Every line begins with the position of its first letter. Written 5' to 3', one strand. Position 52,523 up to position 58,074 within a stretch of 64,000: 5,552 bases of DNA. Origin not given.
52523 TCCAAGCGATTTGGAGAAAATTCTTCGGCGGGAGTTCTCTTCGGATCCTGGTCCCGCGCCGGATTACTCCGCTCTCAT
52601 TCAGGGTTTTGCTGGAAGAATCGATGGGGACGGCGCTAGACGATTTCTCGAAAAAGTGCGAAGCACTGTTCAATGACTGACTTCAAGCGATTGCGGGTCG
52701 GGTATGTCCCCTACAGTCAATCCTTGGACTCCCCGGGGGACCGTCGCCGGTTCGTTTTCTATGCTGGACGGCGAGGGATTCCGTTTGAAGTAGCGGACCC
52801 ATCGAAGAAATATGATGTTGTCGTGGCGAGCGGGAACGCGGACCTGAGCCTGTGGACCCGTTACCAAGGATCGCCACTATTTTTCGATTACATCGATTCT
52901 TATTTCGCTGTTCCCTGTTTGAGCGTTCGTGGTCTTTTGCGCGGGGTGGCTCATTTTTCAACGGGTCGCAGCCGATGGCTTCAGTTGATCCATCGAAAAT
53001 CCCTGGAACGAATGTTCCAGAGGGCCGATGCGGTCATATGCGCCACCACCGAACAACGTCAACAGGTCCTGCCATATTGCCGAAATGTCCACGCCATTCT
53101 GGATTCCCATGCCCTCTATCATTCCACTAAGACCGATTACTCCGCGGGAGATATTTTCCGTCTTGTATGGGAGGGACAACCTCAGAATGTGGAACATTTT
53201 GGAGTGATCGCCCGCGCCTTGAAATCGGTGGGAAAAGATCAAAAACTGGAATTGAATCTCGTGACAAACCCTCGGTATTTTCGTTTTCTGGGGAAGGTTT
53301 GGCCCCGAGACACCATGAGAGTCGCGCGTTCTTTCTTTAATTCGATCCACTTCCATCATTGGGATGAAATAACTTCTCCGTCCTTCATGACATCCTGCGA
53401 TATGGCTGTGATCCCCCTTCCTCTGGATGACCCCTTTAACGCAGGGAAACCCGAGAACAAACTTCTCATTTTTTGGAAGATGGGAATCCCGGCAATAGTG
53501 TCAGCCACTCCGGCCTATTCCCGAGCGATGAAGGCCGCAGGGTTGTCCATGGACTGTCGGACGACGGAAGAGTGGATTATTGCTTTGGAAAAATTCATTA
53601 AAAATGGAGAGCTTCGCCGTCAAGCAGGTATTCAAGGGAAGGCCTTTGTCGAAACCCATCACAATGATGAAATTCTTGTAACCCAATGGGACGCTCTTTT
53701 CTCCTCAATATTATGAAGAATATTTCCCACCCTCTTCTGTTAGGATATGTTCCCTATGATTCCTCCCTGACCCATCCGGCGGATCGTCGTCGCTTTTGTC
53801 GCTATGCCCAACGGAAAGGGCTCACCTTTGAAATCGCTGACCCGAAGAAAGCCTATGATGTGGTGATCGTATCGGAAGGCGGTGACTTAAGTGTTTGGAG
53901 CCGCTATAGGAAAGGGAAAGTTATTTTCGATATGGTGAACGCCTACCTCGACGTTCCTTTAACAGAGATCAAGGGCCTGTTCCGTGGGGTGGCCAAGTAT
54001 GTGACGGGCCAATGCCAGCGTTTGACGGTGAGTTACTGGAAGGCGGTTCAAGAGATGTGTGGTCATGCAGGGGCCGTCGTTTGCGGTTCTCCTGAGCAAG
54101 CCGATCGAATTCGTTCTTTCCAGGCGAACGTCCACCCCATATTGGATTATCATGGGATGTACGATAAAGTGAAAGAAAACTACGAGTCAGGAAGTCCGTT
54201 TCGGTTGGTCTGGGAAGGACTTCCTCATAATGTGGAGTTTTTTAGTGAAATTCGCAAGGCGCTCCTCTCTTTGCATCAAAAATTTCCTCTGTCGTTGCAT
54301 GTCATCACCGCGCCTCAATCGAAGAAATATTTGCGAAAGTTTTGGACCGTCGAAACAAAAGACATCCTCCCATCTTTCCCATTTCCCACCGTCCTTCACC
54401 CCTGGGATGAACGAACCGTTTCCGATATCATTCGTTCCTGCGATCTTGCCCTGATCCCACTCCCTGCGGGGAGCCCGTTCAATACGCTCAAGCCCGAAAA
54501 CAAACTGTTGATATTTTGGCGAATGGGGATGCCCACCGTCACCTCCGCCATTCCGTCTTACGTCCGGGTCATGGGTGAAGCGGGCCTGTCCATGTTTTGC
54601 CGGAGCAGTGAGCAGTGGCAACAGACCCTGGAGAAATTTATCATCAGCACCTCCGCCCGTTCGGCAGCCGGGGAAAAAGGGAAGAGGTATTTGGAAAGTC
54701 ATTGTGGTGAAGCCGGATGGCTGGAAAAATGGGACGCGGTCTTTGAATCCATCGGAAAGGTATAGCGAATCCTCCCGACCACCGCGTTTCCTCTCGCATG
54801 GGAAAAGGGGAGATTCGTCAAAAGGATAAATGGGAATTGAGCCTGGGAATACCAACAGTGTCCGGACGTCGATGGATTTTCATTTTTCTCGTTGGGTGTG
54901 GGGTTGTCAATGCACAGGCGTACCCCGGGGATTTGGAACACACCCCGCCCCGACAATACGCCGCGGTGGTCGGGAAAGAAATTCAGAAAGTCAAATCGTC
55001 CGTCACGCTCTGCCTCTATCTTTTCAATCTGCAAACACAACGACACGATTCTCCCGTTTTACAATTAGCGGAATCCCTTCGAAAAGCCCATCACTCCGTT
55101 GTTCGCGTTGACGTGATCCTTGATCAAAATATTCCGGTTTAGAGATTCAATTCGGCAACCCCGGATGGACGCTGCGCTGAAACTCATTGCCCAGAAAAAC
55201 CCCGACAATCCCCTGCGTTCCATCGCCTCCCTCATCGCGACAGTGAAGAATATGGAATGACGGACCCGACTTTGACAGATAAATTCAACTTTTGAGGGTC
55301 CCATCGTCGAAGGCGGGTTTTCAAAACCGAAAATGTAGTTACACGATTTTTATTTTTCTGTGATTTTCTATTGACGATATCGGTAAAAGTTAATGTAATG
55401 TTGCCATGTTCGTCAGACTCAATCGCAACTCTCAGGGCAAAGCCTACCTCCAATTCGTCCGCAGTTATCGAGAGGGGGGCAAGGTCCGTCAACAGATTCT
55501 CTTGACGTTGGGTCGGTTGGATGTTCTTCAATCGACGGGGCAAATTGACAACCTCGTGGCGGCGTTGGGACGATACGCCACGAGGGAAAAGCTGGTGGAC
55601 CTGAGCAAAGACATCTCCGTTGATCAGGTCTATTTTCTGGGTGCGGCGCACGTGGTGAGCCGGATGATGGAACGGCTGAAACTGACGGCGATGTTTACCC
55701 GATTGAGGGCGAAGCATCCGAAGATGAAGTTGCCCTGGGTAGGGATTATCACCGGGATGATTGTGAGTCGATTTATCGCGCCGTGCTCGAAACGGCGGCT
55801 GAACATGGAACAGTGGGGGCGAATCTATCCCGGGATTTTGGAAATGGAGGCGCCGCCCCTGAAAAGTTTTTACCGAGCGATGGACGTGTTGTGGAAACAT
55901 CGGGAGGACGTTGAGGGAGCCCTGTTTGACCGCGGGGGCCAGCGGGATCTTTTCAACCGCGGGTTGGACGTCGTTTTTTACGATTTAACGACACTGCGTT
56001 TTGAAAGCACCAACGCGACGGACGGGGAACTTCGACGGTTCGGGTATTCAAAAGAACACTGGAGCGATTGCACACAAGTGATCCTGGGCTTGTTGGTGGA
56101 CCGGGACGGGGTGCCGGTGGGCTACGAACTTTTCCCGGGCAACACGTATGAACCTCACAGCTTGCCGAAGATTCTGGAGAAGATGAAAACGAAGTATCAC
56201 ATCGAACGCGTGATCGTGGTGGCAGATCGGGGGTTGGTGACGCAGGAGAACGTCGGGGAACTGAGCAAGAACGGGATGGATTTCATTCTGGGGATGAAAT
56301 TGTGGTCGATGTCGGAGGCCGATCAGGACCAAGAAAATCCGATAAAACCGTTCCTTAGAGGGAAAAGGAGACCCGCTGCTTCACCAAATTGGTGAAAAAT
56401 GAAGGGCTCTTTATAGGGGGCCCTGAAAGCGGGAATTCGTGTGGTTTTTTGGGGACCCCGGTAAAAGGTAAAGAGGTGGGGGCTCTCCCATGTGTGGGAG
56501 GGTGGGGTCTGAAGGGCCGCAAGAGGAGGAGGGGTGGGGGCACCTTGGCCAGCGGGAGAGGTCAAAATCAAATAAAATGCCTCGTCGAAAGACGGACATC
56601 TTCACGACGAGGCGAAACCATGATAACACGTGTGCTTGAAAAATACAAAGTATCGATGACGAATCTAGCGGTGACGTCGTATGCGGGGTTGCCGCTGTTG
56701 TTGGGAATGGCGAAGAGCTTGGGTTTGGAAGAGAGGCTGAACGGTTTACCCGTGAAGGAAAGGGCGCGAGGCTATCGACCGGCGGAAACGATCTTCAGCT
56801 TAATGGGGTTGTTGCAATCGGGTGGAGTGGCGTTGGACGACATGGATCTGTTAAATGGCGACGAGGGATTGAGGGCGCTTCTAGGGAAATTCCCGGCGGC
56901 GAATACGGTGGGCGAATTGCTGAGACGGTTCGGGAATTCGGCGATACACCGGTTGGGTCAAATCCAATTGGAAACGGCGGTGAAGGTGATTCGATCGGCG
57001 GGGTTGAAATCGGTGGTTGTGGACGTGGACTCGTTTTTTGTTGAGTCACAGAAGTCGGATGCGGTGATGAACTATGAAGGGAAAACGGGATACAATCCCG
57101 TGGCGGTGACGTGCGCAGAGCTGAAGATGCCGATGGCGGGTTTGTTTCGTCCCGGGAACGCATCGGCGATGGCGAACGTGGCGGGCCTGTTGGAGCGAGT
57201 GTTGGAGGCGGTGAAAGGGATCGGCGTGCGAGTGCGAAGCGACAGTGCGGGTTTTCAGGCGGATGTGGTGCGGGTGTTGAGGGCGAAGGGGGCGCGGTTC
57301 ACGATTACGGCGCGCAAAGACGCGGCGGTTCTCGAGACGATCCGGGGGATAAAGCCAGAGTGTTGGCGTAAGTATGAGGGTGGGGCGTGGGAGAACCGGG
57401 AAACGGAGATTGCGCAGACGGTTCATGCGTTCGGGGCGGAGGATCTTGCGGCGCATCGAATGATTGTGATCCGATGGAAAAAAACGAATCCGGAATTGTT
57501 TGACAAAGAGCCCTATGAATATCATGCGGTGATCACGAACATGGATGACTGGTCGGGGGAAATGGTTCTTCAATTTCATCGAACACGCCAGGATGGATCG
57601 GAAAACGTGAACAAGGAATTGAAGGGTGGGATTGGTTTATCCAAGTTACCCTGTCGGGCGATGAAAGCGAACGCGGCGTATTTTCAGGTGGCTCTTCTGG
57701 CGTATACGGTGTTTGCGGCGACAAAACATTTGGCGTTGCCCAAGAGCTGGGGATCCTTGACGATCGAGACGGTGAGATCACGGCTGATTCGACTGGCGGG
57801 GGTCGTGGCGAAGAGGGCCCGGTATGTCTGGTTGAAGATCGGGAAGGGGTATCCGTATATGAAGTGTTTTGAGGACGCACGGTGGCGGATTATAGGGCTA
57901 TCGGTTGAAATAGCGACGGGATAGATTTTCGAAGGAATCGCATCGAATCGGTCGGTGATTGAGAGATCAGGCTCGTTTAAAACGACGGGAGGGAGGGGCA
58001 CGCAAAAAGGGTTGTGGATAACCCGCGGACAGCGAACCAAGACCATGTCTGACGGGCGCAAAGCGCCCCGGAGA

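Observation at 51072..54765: Three consecutive GT-B-like hypothetical proteins (two clear tandem paralogs) downstream of the Pse genes - candidate pseudaminyl/glycosyl transferases of an unrecognised family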

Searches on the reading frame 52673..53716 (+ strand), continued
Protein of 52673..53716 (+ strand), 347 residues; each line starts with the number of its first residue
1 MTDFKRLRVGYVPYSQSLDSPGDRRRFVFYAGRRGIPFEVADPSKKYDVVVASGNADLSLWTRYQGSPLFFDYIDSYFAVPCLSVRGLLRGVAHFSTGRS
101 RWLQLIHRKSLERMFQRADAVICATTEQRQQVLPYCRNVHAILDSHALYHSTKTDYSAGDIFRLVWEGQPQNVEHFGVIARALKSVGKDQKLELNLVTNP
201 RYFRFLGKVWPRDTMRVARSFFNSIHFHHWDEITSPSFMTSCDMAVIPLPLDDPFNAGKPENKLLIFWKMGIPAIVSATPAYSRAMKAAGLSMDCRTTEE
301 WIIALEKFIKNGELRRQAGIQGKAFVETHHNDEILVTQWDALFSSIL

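Call 82: find_encoding_contigs(protein=P0018, flank=10000, max_places=2)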
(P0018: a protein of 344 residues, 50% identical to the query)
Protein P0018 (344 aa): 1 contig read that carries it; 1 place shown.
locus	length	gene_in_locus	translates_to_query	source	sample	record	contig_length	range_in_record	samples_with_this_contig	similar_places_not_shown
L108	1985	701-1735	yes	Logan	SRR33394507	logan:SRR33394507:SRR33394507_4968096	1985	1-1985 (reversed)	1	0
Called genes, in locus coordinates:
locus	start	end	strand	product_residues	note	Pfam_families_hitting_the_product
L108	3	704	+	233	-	?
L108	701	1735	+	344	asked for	-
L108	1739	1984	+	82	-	?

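Call 86: search_protein_families(library=ncbifam, alignment_id=A1, max_evalue=0.001)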
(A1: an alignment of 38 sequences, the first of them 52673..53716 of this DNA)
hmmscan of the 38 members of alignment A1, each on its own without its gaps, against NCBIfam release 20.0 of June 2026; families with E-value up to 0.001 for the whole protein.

A. member 1, window:52673-53716:+ (347 aa): 0 families

B. families by the number of members that match (of 38 scanned): 2 families
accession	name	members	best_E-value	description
TIGR03087.1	stp1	10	1.3e-06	TIGR03087 family PEP-CTERM/XrtA system glycosyltransferase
TIGR03088.1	stp2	1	0.00021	TIGR03088 family PEP-CTERM/XrtA system glycosyltransferase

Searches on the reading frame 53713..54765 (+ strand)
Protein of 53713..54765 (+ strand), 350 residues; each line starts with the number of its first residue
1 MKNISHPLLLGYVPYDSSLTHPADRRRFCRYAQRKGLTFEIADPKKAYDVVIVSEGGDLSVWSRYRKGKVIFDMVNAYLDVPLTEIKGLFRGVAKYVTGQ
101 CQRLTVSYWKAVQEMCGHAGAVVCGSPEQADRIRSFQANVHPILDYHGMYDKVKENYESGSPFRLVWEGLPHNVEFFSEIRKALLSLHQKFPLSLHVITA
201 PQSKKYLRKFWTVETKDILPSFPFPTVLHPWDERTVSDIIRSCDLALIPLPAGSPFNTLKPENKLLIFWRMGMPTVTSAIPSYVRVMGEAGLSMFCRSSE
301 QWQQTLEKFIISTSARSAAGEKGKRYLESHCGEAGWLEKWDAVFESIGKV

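Call 3: search_protein_families(library=pfam, proteins=[window:53713-54765:+], max_evalue=1)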
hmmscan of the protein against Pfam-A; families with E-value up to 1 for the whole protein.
window:53713-54765:+ (350 aa): 1 family
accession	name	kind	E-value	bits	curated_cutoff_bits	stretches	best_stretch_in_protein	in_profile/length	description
PF13692.12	Glyco_trans_1_4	-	0.011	16.5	27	1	192-308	33-138/142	Glycosyl transferases group 1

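Call 4: search_protein_families(library=ncbifam, proteins=[window:53713-54765:+], max_evalue=1)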
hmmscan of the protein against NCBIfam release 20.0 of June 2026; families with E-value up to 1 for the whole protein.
window:53713-54765:+ (350 aa): 1 family
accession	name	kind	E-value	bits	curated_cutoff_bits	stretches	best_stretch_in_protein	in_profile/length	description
NF007457.0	PRK10027.1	equivalog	0.058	11.6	768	1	272-306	111-145/588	adenine deaminase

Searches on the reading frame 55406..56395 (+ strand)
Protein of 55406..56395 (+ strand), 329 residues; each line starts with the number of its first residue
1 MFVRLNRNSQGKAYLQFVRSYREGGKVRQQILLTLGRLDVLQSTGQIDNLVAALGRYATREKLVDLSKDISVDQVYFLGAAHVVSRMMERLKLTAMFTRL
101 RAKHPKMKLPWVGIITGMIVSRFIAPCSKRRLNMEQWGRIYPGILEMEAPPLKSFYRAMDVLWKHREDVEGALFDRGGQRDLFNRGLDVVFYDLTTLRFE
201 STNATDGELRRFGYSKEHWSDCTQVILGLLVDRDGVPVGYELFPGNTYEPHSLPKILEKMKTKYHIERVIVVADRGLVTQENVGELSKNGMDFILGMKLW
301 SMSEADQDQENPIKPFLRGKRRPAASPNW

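Call 7: search_protein_families(library=pfam, proteins=[window:55406-56395:+], max_evalue=0.001)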
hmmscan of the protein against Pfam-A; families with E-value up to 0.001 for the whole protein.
window:55406-56395:+ (329 aa): 1 family
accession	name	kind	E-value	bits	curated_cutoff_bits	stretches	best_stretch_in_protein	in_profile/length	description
PF01609.27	DDE_Tnp_1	-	1.3e-07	32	23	1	187-305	4-114/200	Transposase DDE domain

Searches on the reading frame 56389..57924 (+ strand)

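Call 7: search_protein_families(library=pfam, proteins=[window:56389-57924:+], max_evalue=0.001)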
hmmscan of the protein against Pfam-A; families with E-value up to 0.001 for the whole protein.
window:56389-57924:+ (511 aa): 2 families
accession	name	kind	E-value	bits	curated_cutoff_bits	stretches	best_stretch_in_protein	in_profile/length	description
PF13701.12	DDE_Tnp_1_4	-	1.6e-42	145.7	34.7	1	88-501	11-430/435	Transposase DDE domain group 1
PF01609.27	DDE_Tnp_1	-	7e-10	39.4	23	1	208-440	4-199/200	Transposase DDE domain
